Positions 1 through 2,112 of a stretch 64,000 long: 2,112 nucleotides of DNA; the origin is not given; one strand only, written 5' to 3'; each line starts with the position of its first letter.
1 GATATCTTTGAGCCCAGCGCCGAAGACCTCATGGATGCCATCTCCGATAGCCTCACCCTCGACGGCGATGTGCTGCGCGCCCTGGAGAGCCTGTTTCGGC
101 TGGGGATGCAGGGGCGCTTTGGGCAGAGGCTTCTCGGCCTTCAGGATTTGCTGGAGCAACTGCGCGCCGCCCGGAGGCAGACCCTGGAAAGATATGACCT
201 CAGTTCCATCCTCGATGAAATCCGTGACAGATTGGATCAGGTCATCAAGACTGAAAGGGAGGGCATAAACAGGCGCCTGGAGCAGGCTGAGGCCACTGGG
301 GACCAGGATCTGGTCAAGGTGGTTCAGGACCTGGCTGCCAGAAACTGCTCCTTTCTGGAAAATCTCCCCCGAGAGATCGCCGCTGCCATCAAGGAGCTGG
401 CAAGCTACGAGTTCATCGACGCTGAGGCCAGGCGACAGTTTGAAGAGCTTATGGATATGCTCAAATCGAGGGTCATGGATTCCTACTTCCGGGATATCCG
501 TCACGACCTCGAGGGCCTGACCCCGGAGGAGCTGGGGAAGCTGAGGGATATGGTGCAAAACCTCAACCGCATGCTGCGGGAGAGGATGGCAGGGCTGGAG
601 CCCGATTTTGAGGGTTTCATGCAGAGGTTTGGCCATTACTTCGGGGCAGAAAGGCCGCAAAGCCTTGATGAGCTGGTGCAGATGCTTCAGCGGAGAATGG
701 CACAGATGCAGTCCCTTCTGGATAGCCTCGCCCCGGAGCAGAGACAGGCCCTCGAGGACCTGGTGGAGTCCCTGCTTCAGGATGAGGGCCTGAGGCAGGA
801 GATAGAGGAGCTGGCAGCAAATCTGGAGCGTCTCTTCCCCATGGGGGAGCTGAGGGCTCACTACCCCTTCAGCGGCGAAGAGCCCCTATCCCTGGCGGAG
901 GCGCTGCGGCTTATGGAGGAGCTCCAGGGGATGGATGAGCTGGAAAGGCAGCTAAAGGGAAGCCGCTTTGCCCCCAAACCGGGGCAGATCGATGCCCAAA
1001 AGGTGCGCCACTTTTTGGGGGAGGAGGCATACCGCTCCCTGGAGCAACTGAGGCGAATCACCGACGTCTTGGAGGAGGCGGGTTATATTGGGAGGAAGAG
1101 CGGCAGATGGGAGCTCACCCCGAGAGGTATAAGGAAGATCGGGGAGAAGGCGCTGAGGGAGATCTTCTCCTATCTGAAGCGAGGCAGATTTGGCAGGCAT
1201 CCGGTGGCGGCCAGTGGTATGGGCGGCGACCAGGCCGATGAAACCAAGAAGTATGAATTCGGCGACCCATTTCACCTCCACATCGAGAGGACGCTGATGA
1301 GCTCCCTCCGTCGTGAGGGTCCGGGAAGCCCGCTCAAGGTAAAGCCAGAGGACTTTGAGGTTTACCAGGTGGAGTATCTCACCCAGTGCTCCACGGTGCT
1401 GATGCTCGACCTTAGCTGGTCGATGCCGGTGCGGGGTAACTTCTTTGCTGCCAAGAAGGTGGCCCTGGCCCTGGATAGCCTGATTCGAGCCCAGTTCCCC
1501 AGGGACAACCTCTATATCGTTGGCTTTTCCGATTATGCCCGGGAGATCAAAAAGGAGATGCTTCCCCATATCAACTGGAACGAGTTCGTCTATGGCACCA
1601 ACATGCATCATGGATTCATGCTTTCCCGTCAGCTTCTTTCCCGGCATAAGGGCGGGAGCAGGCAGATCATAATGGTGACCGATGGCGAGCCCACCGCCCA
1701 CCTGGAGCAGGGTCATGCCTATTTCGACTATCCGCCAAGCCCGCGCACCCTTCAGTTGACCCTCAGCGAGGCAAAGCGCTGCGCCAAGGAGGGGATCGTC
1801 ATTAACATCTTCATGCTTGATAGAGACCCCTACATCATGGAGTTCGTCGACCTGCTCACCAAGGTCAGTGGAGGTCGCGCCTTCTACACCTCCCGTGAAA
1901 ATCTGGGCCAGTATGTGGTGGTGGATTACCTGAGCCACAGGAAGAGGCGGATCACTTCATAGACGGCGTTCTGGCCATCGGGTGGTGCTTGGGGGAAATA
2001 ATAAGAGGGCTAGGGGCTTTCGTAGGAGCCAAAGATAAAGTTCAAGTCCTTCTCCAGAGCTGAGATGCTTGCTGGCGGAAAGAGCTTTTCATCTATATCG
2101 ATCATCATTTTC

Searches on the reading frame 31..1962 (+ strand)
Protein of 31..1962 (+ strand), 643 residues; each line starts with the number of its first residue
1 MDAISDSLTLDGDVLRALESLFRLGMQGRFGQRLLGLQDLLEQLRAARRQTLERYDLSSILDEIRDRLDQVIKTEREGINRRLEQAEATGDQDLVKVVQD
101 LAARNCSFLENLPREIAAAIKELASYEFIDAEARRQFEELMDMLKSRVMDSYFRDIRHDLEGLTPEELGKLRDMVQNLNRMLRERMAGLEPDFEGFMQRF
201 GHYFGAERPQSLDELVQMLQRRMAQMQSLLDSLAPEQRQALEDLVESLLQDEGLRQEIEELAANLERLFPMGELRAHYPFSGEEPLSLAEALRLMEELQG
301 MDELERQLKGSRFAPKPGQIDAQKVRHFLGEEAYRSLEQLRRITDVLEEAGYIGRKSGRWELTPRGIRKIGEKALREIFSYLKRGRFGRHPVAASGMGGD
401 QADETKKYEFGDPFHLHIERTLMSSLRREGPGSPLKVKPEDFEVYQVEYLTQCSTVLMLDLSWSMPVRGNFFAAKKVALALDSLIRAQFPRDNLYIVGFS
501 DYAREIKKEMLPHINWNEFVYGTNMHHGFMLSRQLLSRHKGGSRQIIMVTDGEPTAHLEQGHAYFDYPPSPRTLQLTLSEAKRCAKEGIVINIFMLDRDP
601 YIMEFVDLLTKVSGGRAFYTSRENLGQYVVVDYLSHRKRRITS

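Call 10: search_protein_families(library=pfam, proteins=[window:31-1962:+])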
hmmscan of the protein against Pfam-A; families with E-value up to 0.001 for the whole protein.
window:31-1962:+ (643 aa): 1 family
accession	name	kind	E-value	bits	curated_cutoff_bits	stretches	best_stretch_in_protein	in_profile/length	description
PF13519.12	VWA_2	-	0.00021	22.3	27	0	455-553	1-107/107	von Willebrand factor type A domain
